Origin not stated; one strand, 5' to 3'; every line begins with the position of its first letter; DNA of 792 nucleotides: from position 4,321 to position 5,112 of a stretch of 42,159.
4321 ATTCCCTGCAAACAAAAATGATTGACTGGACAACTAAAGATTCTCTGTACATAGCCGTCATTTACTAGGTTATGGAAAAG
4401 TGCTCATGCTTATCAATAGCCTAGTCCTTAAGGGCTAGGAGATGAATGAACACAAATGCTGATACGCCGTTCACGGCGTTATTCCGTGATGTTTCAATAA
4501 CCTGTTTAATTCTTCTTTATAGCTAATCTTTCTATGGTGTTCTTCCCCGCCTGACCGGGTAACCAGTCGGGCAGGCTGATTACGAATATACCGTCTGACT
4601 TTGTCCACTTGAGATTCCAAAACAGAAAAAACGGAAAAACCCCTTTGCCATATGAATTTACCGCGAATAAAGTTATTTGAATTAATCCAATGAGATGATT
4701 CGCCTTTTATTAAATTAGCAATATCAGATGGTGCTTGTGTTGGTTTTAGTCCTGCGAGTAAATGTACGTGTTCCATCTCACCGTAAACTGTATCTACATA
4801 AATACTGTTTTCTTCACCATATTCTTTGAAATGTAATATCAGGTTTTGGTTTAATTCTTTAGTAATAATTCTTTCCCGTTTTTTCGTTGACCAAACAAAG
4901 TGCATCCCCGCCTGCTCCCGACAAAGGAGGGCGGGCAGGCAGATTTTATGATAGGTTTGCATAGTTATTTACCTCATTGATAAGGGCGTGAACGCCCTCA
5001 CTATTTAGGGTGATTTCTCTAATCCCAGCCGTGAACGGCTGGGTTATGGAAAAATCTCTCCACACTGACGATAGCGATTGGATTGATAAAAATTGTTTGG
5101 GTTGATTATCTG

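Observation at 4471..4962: HUH (RAYT-like) transposase gene carries two in-frame palindromic-element insertions, reminiscent of Rickettsia palindromic elements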

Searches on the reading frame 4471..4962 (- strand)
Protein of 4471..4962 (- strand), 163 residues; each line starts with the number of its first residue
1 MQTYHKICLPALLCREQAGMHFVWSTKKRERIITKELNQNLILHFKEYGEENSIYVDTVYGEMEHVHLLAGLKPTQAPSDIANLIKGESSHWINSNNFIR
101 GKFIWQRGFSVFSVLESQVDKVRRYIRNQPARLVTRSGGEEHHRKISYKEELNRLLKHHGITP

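Call 4: search_protein_families(library=pfam, proteins=[window:4471-4962:-], max_evalue=0.01)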
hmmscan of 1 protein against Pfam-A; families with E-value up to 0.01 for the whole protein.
window:4471-4962:- (163 aa): 1 family
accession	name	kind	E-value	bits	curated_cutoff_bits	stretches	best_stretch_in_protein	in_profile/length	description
PF01797.21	Y1_Tnp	-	4.5e-26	91.8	23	1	17-129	4-121/121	Transposase IS200 like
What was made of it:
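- On IS200/IS605-family Y1 HUH transposase (PF01797 / NF033573): PF01797 scores 91.8 bits against a cut-off of 23 (call 4).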

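Call 14: find_homologous_proteins(query=window:4471-4962:-)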
Query window:4471-4962:- (163 aa): 353 proteins with E <= 0.001 among 468 candidates; the best 120 are listed.
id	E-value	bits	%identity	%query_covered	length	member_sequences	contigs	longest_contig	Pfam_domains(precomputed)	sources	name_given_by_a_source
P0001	2.9e-106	371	100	100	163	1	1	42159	PF01797.22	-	-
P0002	5.6e-69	249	78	100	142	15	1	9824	PF01797.22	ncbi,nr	ncbi:MAG: IS200/IS605 family transposase [Candidatus Marinimicrobia bacterium]|nr:IS200/IS605 family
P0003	7.0e-64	233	73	100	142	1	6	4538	PF01797.22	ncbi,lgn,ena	-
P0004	6.5e-63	230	72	100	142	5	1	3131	PF01797.22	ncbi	-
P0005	4.0e-62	227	71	100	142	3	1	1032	PF01797.22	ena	-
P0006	2.2e-57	212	66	100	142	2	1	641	PF01797.22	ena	-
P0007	1.2e-56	209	68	99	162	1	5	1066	PF01797.22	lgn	-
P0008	1.5e-55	206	65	100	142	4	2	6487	PF01797.22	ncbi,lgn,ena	-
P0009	1.3e-52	196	63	99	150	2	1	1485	PF01797.22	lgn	-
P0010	8.6e-48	181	59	99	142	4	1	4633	PF01797.22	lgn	-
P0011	1.6e-47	180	57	99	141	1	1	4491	PF01797.22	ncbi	-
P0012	5.2e-46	175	57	99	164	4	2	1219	PF01797.22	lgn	-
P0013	5.7e-46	175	58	96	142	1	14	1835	PF01797.22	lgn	-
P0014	1.7e-45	173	58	99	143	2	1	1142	PF01797.22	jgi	-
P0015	3.9e-44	169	75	63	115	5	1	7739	PF01797.22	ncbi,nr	ncbi:MAG: transposase [Bacteroidetes bacterium]|nr:transposase [Bacteroidota bacterium]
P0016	8.1e-44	168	61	86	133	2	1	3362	PF01797.22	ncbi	-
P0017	1.6e-37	147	72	65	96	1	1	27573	PF01797.22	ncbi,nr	ncbi:MAG: transposase, partial [Candidatus Marinimicrobia bacterium]|nr:transposase [Candidatus Neom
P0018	2.5e-37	146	47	99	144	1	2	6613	PF01797.22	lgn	-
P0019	1.7e-36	144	54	90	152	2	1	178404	PF01797.22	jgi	jgi:putative transposase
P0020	3.8e-36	143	51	99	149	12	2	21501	PF01797.22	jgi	jgi:putative transposase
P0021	3.0e-35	140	54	87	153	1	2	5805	PF01797.22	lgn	-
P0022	3.1e-35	140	54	85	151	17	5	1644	PF01797.22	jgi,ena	-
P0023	6.1e-35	139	49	87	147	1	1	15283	PF01797.22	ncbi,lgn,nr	ncbi:MAG: IS200/IS605 family transposase [Bacteroidales bacterium]|nr:IS200/IS605 family transposase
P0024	1.7e-34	137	52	87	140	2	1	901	PF01797.22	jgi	jgi:putative transposase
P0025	2.2e-34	137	53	85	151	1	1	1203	PF01797.22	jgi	-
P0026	2.6e-34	137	53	85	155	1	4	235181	PF01797.22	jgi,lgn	jgi:REP element-mobilizing transposase RayT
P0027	3.8e-34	136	53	87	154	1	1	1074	PF01797.22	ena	-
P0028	7.5e-34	135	53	87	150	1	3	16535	PF01797.22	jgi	-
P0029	1.1e-33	135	47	98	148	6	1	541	PF01797.22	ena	-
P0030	1.2e-33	135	51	85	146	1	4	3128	PF01797.22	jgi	jgi:REP element-mobilizing transposase RayT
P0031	2.2e-33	134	51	87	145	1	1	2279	PF01797.22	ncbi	-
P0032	2.5e-33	134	53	87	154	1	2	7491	PF01797.22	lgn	-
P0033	2.8e-33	133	53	85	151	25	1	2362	PF01797.22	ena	-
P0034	3.1e-33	133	54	85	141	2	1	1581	PF01797.22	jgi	-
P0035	4.6e-33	133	46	96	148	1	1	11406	PF01797.22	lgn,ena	-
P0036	7.9e-33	132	48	88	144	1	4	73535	PF01797.22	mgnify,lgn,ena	mgnify:CR=1 FL=1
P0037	1.3e-32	131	52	87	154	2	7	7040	PF01797.22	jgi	jgi:putative transposase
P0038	1.5e-32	131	51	87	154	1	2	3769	PF01797.22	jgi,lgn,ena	-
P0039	8.1e-32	129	48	86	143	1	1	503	PF01797.22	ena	-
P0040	2.1e-31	127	48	87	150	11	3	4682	PF01797.22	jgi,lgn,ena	-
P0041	3.8e-31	126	48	85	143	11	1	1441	PF01797.22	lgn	-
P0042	5.7e-31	126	50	85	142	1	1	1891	PF01797.22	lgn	-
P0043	6.4e-31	126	47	87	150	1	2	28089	PF01797.22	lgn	-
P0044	7.3e-31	125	47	87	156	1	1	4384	PF01797.22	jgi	jgi:REP element-mobilizing transposase RayT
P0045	9.9e-31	125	48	88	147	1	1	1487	PF01797.22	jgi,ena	-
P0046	1.8e-30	124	46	87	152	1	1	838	PF01797.22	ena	-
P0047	2.7e-30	124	43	87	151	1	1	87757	PF01797.22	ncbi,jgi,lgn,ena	-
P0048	6.3e-30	122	47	85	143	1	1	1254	PF01797.22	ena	-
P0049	6.8e-30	122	50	87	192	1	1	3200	PF01797.22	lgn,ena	-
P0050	8.5e-30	122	50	85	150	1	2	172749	PF01797.22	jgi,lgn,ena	-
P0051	1.9e-29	121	45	87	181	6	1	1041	PF01797.22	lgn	-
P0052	1.9e-29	121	46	87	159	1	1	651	PF01797.22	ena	-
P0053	2.3e-29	121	43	98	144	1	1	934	PF01797.22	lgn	-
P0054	2.4e-29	121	46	88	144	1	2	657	PF01797.22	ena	-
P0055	7.4e-29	119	45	88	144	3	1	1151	PF01797.22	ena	-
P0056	7.8e-29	119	45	87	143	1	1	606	PF01797.22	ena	-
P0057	1.5e-28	118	45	88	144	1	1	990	PF01797.22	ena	-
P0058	1.9e-28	118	44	87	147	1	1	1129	PF01797.22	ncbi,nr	ncbi:MAG TPA: IS200/IS605 family transposase [Puia sp.]|nr:IS200/IS605 family transposase [Puia sp.]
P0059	2.0e-28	118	45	87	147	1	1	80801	PF01797.22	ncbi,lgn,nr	ncbi:MAG: IS200/IS605 family transposase [Sphingobacteriales bacterium]|nr:IS200/IS605 family transp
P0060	2.4e-28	117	45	87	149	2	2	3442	PF01797.22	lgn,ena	-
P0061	3.1e-28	117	47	84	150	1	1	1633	PF01797.22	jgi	jgi:putative transposase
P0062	3.7e-28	117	45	87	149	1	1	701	PF01797.22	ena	-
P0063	3.8e-28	117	43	87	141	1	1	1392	PF01797.22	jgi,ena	-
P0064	5.0e-28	116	44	87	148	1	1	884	PF01797.22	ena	-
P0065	5.5e-28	116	45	87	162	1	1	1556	PF01797.22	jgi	jgi:REP element-mobilizing transposase RayT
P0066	6.1e-28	116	46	87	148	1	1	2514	PF01797.22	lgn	-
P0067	9.6e-28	115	48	87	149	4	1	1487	PF01797.22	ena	-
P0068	1.8e-27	114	45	87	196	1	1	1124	PF01797.22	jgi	jgi:putative transposase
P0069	2.2e-27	114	43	90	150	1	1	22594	PF01797.22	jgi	jgi:REP element-mobilizing transposase RayT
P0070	2.6e-27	114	46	86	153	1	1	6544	PF01797.22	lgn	-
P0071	3.3e-27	114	46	82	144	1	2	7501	PF01797.22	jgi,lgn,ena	-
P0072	3.3e-27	114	46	88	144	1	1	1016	PF01797.22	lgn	-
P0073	4.2e-27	113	45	88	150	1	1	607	PF01797.22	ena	-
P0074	5.8e-27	113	42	88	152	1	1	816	PF01797.22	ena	-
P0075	6.1e-27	113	44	87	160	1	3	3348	PF01797.22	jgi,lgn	jgi:putative transposase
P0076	8.0e-27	112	40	87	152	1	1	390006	PF01797.22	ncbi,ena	-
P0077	8.6e-27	112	44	87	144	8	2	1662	PF01797.22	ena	-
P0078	1.0e-26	112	45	87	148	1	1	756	PF01797.22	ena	-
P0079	1.1e-26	112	42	87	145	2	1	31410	PF01797.22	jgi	-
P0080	1.1e-26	112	47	88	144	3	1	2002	PF01797.22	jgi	jgi:REP element-mobilizing transposase RayT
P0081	1.4e-26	112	46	83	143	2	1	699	PF01797.22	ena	-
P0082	2.2e-26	111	43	87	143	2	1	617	PF01797.22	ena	-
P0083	2.9e-26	111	45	87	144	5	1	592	PF01797.22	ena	-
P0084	3.0e-26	111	45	87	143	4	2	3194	PF01797.22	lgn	-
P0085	3.3e-26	110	45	88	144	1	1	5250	PF01797.22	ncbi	-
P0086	3.3e-26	110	44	87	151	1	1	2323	PF01797.22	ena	-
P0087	3.7e-26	110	41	88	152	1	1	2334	PF01797.22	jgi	jgi:putative transposase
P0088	3.7e-26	110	47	80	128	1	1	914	PF01797.22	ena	-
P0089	3.8e-26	110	40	88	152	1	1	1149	PF01797.22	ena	-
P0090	3.9e-26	110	45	84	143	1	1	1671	PF01797.22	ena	-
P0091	7.1e-26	109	43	87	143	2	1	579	PF01797.22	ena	-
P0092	9.7e-26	109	43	87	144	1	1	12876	PF01797.22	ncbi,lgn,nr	ncbi:MAG: IS200/IS605 family transposase [Bacteroidota bacterium]|nr:IS200/IS605 family transposase 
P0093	1.0e-25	109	43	88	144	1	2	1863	PF01797.22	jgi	jgi:REP element-mobilizing transposase RayT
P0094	1.0e-25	109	45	85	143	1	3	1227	PF01797.22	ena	-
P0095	1.1e-25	109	43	87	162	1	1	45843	PF01797.22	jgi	jgi:putative transposase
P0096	1.3e-25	108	43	87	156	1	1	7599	PF01797.22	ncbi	-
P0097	1.4e-25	108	46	87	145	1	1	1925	PF01797.22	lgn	-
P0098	1.5e-25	108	48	72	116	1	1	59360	PF01797.22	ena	-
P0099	1.8e-25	108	43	87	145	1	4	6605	PF01797.22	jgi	jgi:putative transposase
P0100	1.9e-25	108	41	87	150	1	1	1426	PF01797.22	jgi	jgi:REP element-mobilizing transposase RayT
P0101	2.0e-25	108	43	87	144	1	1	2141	PF01797.22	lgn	-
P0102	2.0e-25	108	44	98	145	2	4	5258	PF01797.22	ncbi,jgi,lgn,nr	ncbi:MAG: IS200/IS605 family transposase [FCB group bacterium]|nr:IS200/IS605 family transposase [FC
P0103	2.5e-25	108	44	85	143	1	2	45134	PF01797.22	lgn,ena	-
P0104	3.0e-25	107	44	69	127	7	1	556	PF01797.22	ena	-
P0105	3.1e-25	107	44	87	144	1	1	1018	PF01797.22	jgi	jgi:REP element-mobilizing transposase RayT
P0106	3.5e-25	107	42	87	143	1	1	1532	PF01797.22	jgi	jgi:putative transposase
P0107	3.6e-25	107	43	87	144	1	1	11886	PF01797.22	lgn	-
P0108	4.5e-25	107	43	84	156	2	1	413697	PF01797.22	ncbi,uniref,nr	ncbi:IS200/IS605 family transposase [Chryseolinea sp. H1M3-3]|uniref:IS200/IS605 family transposase 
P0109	4.7e-25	107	44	87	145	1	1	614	PF01797.22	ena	-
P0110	4.7e-25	107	44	86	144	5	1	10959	PF01797.22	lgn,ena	-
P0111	6.2e-25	106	39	87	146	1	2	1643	PF01797.22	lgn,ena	-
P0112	6.4e-25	106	42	87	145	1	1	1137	PF01797.22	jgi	jgi:putative transposase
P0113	7.9e-25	106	42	85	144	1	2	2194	PF01797.22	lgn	-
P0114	8.4e-25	106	43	87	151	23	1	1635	PF01797.22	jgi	jgi:REP element-mobilizing transposase RayT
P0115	8.6e-25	106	38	98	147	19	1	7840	PF01797.22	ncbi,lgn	-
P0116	9.9e-25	106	44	87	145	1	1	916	PF01797.22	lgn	-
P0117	1.0e-24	106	44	87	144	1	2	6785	PF01797.22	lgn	-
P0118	1.0e-24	105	43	88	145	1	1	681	PF01797.22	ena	-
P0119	1.1e-24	105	39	88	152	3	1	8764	PF01797.22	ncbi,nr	ncbi:MAG: IS200/IS605 family transposase [Ignavibacteriae bacterium]|nr:IS200/IS605 family transposa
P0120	1.1e-24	105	43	87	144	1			PF01797.22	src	-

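Call 18: find_encoding_contigs(protein=P0002, flank=5000, max_places=4)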
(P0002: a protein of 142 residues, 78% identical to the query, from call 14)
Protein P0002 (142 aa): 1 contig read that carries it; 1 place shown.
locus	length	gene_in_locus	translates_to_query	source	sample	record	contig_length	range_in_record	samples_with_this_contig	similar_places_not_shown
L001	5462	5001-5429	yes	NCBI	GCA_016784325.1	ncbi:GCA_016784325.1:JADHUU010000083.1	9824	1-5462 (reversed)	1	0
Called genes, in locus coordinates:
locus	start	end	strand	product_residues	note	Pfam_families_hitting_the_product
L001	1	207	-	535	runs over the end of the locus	PF01235:Na_Ala_symp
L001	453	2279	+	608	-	PF00009:GTP_EFTU, PF03144:GTP_EFTU_D2, PF00679:EFG_C, PF06421:LepA_C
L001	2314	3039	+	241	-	PF02517:Rce1-like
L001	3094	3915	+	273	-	PF01875:Memo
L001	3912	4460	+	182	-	PF01871:AMMECR1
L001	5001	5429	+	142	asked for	PF01797:Y1_Tnp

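Call 19: find_encoding_contigs(protein=P0007, flank=3000, max_places=5)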
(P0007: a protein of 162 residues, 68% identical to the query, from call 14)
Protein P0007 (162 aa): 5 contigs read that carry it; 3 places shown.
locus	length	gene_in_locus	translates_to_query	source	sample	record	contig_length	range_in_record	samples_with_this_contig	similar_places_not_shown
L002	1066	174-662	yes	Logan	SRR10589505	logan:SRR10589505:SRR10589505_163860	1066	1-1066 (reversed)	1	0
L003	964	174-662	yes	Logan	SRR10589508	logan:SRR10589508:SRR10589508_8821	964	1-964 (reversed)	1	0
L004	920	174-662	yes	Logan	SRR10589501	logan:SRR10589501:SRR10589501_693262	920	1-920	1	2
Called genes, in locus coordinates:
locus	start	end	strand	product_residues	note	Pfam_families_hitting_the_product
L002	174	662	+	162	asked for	PF01797:Y1_Tnp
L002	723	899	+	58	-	-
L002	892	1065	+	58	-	?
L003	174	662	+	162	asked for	PF01797:Y1_Tnp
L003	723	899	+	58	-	-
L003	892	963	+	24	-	?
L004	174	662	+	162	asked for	PF01797:Y1_Tnp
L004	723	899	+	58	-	-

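Call 22: find_encoding_contigs(protein=P0009, flank=3000, max_places=3)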
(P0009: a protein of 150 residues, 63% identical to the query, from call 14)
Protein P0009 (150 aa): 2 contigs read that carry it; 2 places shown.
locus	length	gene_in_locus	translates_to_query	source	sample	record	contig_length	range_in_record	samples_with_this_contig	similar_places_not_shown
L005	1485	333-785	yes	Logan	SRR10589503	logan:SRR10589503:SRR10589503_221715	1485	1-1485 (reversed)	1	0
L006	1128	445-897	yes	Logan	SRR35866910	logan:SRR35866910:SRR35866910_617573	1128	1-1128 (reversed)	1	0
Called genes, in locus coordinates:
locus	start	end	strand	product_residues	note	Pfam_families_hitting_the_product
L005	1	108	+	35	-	?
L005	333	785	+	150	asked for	PF01797:Y1_Tnp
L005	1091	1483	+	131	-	?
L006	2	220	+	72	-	?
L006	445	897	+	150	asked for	PF01797:Y1_Tnp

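Call 23: find_encoding_contigs(protein=P0012, flank=3000, max_places=3)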
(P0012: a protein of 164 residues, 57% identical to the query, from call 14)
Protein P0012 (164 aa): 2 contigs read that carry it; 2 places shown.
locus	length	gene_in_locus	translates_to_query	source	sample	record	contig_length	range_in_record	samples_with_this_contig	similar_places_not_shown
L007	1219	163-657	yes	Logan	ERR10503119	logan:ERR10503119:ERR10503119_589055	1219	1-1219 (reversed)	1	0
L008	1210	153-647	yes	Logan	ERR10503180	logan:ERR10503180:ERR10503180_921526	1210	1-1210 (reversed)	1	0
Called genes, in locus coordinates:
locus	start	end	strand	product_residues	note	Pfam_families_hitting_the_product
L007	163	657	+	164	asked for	PF01797:Y1_Tnp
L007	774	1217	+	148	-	?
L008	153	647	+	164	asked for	PF01797:Y1_Tnp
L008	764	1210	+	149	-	?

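Call 24: find_encoding_contigs(protein=P0001, flank=10000, max_places=5)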
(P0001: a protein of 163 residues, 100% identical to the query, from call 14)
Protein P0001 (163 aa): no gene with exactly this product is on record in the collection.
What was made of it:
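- Only one contig carries this exact allele (calls 14, 24).
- Tried and rejected: The window's own contig is not in the assembly index (call 24), so paralogues elsewhere in the genome could not be examined.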

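Call 54: find_encoding_contigs(protein=P0015, flank=4000, max_places=2)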
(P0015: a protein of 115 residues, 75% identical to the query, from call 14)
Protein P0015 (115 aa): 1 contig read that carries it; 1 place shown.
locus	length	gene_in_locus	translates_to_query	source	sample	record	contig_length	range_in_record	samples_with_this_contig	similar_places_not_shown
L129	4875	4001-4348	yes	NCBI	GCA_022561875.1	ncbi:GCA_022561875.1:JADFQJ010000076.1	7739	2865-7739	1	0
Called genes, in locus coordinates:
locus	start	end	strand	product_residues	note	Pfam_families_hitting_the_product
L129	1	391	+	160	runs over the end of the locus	PF03625:DUF302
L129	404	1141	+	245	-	-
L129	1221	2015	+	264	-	PF13557:Phenol_MetA_deg (weak)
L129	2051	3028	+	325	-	PF00403:HMA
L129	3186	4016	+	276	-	PF13557:Phenol_MetA_deg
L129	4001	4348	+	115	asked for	PF01797:Y1_Tnp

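Call 55: find_encoding_contigs(protein=P0017, flank=10000, max_places=2)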
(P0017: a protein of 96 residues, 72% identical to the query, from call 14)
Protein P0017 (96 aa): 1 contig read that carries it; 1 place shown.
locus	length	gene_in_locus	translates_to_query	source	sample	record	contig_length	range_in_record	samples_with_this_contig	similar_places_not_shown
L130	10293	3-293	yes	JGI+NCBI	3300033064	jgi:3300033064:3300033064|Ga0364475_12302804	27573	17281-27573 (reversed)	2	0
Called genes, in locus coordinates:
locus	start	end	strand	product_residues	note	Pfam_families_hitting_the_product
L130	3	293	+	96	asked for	PF01797:Y1_Tnp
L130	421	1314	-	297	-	PF02899:Phage_int_SAM_1, PF00589:Phage_integrase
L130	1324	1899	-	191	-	PF13580:SIS_2, PF01380:SIS (weak)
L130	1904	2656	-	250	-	PF01884:PcrB, PF00977:His_biosynth (weak), PF01180:DHO_dh (faint)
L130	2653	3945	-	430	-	PF02347:GDC-P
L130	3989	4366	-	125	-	PF01597:GCV_H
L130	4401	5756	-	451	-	PF00289:Biotin_carb_N, PF02222:ATP-grasp, PF02786:CPSase_L_D2, PF07478:Dala_Dala_lig_C, PF02785:Biotin_carb_C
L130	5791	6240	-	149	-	PF00364:Biotin_lipoyl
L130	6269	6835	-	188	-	PF08207:EFP_N, PF01132:EFP, PF09285:Elong-fact-P_C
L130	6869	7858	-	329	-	-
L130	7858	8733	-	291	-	PF01882:DUF58, PF00092:VWA (weak), PF13519:VWA_2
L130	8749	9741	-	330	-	PF00493:MCM, PF20030:bpMoxR, PF07726:AAA_3, PF07728:AAA_5, PF17863:AAA_lid_2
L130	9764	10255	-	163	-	PF13174:TPR_6 (faint)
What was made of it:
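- Analogous inserts occur in independent assemblies and samples (calls 19, 22, 23, 55).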

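Call 56: predict_structure(alignment_id=A2)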
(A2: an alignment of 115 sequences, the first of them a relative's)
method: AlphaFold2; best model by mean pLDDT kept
length: 163 residues; sequences in the alignment: 115
mean_pLDDT: 85.2   pTM: 0.73
mean pLDDT of the five models: 85.2, 84.3, 82.6, 81.9, 81.9
residues with pLDDT >= 90: 109; 70-90: 22; 50-70: 19; < 50: 13
segments of 3 or more residues with pLDDT < 50: 133-143
pLDDT, mean of each block of 10 residues (from residue 1): 58 69 96 96 97 96 96 93 97 97 96 93 91 46 65 82 71
secondary structure, 60 per line:
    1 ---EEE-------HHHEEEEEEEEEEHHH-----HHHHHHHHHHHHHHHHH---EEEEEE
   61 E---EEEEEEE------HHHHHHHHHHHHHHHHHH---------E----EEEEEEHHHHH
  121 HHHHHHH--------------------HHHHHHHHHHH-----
elements in order: E4-6 E17-26 H35-51 E55-61 E65-71 H78-95 E110-115 H116-127 H148-158
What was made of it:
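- Structure: the core has pLDDT above 90, insert 1 has 58-69, and residues 133-143 are below 50 (call 56).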
